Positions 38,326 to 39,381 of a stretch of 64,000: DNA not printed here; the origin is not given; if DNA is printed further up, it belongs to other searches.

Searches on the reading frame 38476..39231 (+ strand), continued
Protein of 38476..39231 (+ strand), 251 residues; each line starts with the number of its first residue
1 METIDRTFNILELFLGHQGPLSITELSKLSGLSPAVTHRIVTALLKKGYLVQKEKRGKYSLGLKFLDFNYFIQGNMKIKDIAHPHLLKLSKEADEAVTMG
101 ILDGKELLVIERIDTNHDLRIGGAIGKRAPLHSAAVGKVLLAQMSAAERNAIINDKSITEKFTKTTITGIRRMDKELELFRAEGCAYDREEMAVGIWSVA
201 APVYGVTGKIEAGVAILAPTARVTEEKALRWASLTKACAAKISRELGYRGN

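Call 40: find_encoding_contigs(protein=P0009, flank=10000, max_places=2)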
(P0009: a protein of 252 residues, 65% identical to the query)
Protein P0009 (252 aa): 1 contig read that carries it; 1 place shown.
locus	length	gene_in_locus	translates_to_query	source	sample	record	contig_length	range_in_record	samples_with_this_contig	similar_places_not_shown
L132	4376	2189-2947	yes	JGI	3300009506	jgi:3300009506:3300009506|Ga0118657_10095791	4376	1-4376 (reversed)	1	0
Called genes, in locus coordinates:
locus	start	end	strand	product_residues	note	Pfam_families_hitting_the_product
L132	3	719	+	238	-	?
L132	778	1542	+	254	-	PF00106:adh_short, PF08659:KR, PF13561:adh_short_C2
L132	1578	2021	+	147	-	PF00903:Glyoxalase, PF13468:Glyoxalase_3, PF13669:Glyoxalase_4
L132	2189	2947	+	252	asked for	PF09339:HTH_IclR, PF01614:IclR_C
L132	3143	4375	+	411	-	?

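Call 65: search_solved_structures(query=window:38476-39231:+, max_evalue=1e-15)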
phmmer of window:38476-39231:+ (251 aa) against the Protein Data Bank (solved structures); distinct sequences matched with E-value up to 1e-15: 10.
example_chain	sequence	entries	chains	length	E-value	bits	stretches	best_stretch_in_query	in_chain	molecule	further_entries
1mkm_A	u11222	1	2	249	5.7e-34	120.7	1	1-248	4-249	IclR transcriptional regulator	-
2ia2_A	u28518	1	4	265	1.6e-24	89.8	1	10-226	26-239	Putative Transcriptional Regulator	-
2g7u_A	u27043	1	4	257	1.9e-24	89.6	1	2-250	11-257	transcriptional regulator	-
1tf1_A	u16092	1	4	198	4.7e-24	88.3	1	69-249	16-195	Negative regulator of allantoin and glyoxylate utilization operons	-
1ysp_A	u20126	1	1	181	1.6e-23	86.6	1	82-249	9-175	Transcriptional regulator kdgR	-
1td5_A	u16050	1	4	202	1.5e-20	76.9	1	69-245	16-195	Acetate operon repressor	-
2o99_A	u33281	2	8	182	1.6e-19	73.5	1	79-245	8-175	Acetate operon repressor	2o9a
9e6a_A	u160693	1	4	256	4.4e-17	65.5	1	8-231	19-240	Transcriptional regulator, IclR family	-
8eju_A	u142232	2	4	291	8.9e-17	64.5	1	3-227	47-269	Transcription regulatory protein (Pca regulon)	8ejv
2xrn_A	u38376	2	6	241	1.3e-16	63.9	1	3-234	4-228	HTH-TYPE TRANSCRIPTIONAL REGULATOR TTGV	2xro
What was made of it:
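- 38476..39231 (+): IclR-family regulator gene, the proposed cognate repressor. It sits 68 nt after the last transporter gene and has no operator of its own. Call 65 (PDB 1mkm, E 6e-34).
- On IclR protein family (ORF 38476-39231): Full-length match to the T. maritima IclR structure 1mkm, E 5.7e-34 (call 65).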
